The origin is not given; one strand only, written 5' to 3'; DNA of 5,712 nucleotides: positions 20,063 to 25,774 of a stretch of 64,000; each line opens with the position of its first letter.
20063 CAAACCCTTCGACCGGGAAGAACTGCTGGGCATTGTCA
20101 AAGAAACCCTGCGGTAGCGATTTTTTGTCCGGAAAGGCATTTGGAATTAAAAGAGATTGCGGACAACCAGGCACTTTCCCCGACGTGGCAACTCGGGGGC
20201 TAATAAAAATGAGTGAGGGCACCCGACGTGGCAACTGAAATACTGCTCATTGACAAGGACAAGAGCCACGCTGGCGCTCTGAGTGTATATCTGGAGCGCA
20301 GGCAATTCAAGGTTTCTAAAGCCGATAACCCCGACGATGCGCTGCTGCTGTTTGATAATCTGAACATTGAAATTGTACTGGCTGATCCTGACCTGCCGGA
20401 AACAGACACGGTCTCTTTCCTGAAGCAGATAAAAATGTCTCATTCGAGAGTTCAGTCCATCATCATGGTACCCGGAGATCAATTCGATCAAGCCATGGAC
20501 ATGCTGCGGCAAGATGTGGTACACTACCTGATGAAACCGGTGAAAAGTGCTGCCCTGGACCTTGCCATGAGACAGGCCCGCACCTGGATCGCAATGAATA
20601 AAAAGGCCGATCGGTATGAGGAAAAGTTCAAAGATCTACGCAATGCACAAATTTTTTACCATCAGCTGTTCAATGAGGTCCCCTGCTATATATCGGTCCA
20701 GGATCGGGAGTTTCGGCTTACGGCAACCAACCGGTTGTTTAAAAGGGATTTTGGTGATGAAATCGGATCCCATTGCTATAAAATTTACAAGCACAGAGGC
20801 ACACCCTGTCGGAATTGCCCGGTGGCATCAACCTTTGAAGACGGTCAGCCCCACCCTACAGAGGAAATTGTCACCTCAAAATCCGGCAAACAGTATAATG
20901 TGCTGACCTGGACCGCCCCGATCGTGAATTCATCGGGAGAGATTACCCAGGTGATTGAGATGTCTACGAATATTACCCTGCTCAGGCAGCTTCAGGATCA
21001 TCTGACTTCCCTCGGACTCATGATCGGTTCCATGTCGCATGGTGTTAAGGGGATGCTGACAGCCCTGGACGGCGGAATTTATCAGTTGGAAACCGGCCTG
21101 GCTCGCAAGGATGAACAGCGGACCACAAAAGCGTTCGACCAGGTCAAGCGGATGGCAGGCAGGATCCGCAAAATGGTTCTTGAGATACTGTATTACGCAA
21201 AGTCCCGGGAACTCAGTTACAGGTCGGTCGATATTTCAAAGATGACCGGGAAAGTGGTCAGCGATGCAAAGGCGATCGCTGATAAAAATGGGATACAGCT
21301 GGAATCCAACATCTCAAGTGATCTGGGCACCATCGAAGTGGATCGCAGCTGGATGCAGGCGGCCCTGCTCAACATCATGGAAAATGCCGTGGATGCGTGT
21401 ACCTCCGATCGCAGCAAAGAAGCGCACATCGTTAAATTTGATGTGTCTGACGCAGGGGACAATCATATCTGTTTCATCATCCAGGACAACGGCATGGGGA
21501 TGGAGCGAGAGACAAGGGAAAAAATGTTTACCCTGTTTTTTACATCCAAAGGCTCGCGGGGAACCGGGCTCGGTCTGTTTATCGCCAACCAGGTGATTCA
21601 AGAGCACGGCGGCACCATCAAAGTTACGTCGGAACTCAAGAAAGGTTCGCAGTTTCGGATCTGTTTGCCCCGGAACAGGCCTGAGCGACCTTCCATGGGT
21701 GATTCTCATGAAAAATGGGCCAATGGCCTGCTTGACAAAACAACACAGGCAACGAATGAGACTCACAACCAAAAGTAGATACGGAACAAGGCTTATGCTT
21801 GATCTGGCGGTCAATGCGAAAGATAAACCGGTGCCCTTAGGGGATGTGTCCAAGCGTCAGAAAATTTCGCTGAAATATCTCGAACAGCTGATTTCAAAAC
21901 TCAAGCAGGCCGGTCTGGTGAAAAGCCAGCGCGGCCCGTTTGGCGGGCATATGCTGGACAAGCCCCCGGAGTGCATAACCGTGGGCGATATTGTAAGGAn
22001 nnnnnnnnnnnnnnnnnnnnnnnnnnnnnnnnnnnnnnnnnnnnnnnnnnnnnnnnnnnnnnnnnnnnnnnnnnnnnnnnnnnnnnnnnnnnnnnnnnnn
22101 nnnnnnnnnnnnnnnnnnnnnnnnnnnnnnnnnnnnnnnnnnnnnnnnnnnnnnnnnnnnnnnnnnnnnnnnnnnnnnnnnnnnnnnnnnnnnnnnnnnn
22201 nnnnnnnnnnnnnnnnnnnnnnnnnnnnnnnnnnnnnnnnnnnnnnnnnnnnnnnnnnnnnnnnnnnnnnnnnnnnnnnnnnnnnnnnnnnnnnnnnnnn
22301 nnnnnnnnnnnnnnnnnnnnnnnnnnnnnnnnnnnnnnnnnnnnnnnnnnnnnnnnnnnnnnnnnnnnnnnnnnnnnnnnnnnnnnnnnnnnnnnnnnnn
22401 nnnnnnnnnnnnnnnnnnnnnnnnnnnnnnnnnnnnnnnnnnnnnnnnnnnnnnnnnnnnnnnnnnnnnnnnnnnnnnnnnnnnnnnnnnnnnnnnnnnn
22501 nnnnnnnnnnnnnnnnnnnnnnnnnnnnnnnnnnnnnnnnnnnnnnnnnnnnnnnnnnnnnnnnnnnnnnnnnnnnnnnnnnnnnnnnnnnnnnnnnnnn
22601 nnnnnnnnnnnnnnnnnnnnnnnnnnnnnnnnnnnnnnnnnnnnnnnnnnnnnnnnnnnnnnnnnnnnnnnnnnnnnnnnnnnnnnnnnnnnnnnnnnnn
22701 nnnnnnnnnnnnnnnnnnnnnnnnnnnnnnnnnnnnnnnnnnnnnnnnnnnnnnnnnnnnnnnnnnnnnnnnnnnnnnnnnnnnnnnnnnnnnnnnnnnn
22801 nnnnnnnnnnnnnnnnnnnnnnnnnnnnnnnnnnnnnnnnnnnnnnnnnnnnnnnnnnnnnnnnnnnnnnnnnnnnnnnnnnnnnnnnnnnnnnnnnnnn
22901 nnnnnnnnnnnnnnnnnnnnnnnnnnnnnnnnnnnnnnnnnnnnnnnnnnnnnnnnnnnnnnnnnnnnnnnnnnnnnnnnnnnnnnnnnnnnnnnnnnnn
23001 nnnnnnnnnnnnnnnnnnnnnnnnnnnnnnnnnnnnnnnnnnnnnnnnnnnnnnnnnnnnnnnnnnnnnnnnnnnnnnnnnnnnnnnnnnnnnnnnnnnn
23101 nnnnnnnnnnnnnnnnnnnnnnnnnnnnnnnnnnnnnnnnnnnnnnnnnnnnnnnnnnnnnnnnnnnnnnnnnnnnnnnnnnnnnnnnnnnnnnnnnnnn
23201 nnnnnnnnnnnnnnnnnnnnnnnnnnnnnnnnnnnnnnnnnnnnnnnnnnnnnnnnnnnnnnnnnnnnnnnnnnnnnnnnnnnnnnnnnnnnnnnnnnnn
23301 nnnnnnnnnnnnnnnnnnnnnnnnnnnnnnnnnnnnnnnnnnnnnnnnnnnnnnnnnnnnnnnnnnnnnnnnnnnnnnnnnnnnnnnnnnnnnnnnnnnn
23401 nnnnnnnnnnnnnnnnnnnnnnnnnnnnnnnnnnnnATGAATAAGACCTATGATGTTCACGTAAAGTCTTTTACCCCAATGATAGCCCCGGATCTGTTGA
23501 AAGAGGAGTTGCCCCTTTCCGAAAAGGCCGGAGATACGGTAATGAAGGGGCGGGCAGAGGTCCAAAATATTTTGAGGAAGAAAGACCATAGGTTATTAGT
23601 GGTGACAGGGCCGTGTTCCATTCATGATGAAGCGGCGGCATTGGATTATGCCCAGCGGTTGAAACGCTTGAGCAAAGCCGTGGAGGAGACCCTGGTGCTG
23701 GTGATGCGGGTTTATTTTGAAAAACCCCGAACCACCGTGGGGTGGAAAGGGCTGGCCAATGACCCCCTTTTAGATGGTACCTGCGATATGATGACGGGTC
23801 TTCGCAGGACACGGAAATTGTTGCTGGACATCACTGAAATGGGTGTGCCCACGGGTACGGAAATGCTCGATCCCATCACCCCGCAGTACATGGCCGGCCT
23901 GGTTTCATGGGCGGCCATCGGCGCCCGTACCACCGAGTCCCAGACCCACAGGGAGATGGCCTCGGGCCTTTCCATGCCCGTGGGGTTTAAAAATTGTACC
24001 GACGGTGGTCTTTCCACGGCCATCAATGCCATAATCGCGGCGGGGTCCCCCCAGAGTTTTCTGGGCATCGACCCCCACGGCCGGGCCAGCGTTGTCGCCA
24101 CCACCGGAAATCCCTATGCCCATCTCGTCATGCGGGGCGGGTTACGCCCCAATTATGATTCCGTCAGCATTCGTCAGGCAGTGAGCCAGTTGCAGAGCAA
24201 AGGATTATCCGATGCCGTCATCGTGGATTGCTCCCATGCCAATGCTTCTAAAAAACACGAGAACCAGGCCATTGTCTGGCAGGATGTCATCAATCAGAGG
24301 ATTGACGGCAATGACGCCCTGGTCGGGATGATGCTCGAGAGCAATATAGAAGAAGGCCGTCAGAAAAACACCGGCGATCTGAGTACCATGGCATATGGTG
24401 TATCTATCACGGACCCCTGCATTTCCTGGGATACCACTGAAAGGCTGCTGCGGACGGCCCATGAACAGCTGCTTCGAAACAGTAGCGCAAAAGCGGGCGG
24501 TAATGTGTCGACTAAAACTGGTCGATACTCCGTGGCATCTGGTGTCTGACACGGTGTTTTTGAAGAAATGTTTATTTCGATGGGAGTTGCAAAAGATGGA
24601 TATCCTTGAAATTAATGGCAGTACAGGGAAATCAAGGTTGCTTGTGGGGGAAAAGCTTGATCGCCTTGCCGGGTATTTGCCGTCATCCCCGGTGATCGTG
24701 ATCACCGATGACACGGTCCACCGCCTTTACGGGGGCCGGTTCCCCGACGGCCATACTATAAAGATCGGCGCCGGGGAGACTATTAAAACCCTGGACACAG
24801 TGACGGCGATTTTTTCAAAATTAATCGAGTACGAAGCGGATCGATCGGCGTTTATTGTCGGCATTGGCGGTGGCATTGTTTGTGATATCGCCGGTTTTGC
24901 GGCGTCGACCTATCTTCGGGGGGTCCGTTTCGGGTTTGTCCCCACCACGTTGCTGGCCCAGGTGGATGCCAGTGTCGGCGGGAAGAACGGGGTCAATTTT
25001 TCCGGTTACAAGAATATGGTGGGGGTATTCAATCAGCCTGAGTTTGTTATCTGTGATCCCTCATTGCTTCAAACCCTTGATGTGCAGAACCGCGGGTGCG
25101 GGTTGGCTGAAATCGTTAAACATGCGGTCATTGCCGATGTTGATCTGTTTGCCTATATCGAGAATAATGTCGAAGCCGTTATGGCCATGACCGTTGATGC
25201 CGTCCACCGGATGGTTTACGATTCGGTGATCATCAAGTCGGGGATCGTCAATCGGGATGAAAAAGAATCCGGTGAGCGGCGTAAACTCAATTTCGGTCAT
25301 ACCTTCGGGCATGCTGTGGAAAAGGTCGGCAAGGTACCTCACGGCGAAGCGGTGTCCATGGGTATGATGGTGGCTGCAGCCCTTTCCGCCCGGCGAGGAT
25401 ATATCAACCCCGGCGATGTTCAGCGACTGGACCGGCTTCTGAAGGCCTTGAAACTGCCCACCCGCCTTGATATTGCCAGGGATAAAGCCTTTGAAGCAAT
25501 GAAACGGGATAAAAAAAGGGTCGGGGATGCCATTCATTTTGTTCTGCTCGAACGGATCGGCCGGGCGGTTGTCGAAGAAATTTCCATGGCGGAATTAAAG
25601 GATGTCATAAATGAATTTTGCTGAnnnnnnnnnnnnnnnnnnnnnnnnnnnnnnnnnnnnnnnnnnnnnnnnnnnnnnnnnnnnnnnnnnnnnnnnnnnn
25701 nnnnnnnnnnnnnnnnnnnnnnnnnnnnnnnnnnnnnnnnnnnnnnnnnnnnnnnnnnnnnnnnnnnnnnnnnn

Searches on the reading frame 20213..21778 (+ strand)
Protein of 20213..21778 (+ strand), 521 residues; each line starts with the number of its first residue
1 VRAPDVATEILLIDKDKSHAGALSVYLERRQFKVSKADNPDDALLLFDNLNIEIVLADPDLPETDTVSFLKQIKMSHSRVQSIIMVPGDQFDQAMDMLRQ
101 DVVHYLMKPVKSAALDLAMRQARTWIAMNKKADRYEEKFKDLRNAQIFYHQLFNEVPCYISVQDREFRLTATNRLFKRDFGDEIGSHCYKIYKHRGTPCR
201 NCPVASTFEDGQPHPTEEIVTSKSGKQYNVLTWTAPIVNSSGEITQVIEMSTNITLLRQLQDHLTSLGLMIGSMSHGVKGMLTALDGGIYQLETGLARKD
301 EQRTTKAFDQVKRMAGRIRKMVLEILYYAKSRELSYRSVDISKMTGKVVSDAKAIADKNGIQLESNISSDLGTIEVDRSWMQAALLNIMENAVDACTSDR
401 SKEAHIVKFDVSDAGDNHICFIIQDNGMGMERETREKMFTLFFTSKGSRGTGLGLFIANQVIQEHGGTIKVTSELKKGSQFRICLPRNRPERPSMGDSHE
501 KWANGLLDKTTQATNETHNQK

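Call 49: search_protein_families(library=ncbifam, proteins=[window:20213-21778:+], max_evalue=0.00001)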
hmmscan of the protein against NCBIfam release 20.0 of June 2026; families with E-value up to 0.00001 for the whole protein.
window:20213-21778:+ (521 aa): 95 families (the best 25 are shown)
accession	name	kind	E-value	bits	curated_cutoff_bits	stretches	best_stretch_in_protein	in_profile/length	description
NF008468.0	PRK11360.1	equivalog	1.8e-45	155.5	646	1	141-491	262-612/616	two-component system sensor histidine kinase AtoS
NF046044.1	PnpS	equivalog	2.3e-32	112.5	400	1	127-486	35-390/390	two-component system histidine kinase PnpS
NF007688.0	PRK10364.1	equivalog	1.9e-30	106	479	1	262-489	235-453/460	two-component system sensor histidine kinase ZraS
NF038297.2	hybrid_HK_HrmK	equivalog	3.6e-29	101.9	725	2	332-501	304-471/607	hybrid histidine kinase/response regulator HrmK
NF047497.1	HK_LIC_12097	equivalog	2.1e-28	99.1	500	1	166-486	30-365/367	LIC_12097 family sensor histidine kinase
NF010411.0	PRK13837.1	equivalog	5.5e-28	97.4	647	1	264-494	447-682/828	two-component system VirA-like sensor kinase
NF046020.1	HisKinCckABruc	equivalog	7e-27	93.7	1000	1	118-507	320-727/868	cell cycle histidine kinase CckA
NF047466.1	hybrid_RR_LvrB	exception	1.9e-26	93.1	500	1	257-487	143-376/377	hybrid histidine kinase/response regulator LvrB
TIGR02956.1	TMAO_torS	equivalog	6.5e-26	90.7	676.5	1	307-490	500-685/967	TMAO reductase system sensor histidine kinase/response regulator TorS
NF033092.0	HK_WalK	equivalog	1.7e-25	89.6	725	1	223-486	331-593/594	cell wall metabolism sensor histidine kinase WalK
NF010076.0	PRK13557.1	subfamily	3.4e-25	88.5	631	1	233-489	123-396/540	histidine kinase famiy protein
NF052574.1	HisKinEspCMyxo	equivalog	4.5e-25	87.9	1200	1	206-494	350-644/785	serine histidine kinase EspC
NF006800.0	PRK09303.1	equivalog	5.1e-25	88.2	342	1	245-486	125-376/383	histidine kinase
TIGR02966.1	phoR_proteo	equivalog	6.8e-25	87.8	334.2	1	247-484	97-332/333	phosphate regulon sensor histidine kinase PhoR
NF008312.0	PRK11100.1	equivalog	3.5e-24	85.5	356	1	270-488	259-475/477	two-component system sensor histidine kinase CreC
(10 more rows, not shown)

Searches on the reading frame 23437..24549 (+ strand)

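Call 9: search_protein_families(library=ncbifam, proteins=[window:23437-24549:+])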
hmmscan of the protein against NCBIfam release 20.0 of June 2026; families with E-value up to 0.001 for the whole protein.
window:23437-24549:+ (370 aa): 7 families
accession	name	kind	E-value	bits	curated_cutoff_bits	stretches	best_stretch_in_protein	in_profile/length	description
NF009395.0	PRK12755.1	subfamily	2.4e-152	506.8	343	1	3-348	6-351/355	3-deoxy-7-phosphoheptulonate synthase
TIGR00034.1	aroFGH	equivalog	6.8e-139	462.4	173.2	1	6-345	2-338/342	3-deoxy-7-phosphoheptulonate synthase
NF009396.0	PRK12756.1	subfamily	1.2e-129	432.2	463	1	1-341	1-340/349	Trp-sensitive 3-deoxy-7-phosphoheptulonate synthase AroH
NF006723.0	PRK09261.1-1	equivalog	6.7e-126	419.9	568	1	3-344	4-344/351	3-deoxy-7-phosphoheptulonate synthase AroG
NF006421.0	PRK08673.1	subfamily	0.00023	20.5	335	1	50-186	92-208/338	3-deoxy-7-phosphoheptulonate synthase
TIGR01361.1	DAHP_synth_Bsub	equivalog_domain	0.0007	19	267.75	0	50-193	23-146/260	3-deoxy-7-phosphoheptulonate synthase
NF002977.0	PRK03670.1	equivalog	0.00072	19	305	0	31-127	42-133/252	competence damage-inducible protein A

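Call 10: search_protein_families(library=pfam, proteins=[window:23437-24549:+])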
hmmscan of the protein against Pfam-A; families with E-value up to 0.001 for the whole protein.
window:23437-24549:+ (370 aa): 1 family
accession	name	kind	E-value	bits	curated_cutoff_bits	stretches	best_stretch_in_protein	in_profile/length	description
PF00793.26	DAHP_synth_1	-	3.2e-77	259.5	25.5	1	44-338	9-269/270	DAHP synthetase I family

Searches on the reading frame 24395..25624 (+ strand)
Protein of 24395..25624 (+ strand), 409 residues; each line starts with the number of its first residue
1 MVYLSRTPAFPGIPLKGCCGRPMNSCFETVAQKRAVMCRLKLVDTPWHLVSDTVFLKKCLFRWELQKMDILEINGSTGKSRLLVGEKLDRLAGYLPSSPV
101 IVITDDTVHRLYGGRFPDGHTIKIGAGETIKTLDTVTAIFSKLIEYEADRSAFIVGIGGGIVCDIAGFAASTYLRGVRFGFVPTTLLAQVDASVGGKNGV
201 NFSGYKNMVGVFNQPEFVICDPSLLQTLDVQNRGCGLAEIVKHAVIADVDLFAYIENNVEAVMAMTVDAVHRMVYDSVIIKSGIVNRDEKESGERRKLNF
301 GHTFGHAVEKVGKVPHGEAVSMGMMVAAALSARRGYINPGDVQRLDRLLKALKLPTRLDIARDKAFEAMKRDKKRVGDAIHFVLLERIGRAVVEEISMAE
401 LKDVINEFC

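Call 9: search_protein_families(library=ncbifam, proteins=[window:24395-25624:+])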
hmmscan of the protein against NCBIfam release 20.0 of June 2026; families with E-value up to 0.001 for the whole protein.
window:24395-25624:+ (409 aa): 7 families
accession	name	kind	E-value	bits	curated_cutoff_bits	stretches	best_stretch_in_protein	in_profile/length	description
TIGR01357.1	aroB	equivalog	3.7e-101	338.8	305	1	98-400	22-338/344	3-dehydroquinate synthase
TIGR04425.1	P_lya_rel_AroB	hypoth_equivalog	1.4e-79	267.7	400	1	88-407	17-343/348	AroB-related putative sugar phosphate phospholyase (cyclizing)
NF010556.0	PRK13951.1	equivalog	2.9e-62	211.1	560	1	100-402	188-488/492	bifunctional shikimate kinase AroK/3-dehydroquinate synthase AroB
NF004852.0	PRK06203.1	equivalog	1e-58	199.2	333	1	121-405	91-388/407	3-dehydroquinate synthase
NF010627.0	PRK14021.1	equivalog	2.2e-54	184.8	565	1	121-393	240-524/542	bifunctional shikimate kinase/3-dehydroquinate synthase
NF002022.0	PRK00843.1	equivalog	1.2e-07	31.1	413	1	99-291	36-221/350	NAD(P)-dependent glycerol-1-phosphate dehydrogenase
NF006941.0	PRK09423.1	subfamily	0.00076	18.4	336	0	307-359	262-310/367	glycerol dehydrogenase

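Call 10: search_protein_families(library=pfam, proteins=[window:24395-25624:+])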
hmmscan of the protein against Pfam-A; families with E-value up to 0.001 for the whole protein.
window:24395-25624:+ (409 aa): 3 families
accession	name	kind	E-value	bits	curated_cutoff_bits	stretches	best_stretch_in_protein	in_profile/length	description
PF24621.2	DHQS_C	-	8.7e-44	149.4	27.6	1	236-374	1-143/144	3-dehydroquinate synthase C-terminal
PF01761.26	DHQ_synthase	-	2.5e-42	143.6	24.2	1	122-231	2-111/115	3-dehydroquinate synthase N-terminal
PF13685.12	Fe-ADH_2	-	0.00012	22.6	28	1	87-186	9-108/149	Iron-containing alcohol dehydrogenase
